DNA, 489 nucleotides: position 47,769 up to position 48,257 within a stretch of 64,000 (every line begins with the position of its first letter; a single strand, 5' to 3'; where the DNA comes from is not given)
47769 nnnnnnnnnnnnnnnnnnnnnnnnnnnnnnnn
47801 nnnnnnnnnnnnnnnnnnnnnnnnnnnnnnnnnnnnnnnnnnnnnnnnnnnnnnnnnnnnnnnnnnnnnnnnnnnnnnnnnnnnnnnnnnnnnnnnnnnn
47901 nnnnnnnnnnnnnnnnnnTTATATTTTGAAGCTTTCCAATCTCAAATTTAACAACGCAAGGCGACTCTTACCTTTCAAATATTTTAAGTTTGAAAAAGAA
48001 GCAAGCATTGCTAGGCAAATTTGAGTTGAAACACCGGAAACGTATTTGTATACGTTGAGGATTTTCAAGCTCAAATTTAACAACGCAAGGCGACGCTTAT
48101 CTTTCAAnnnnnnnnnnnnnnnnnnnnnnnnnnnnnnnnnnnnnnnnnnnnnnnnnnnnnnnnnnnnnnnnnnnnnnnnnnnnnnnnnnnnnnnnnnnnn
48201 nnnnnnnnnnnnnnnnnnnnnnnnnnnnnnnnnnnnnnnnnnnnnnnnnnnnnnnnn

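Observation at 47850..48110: Tandem duplication of a roughly 131-bp multi-hairpin element abutting the ileS stop codon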

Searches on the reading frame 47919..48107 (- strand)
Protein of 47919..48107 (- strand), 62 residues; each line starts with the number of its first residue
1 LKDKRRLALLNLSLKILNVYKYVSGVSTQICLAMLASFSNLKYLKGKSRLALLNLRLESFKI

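Call 10: search_protein_families(library=pfam, proteins=[window:47919-48107:-])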
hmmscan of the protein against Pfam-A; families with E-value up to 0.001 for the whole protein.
window:47919-48107:- (62 aa): 0 families

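Call 36: find_homologous_proteins(query=window:47922-48107:-, max_evalue=10)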
Query seq(62 aa): no candidate shares three 5-residue words with the query. No homologue found.

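Call 43: search_protein_representatives(protein=window:47922-48107:-)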
Query: 62 residues. Proteins with E-value up to 0.001 (for the whole library): 0; up to 1e-10: 0; up to 1e-30: 0. The best 0 are listed.
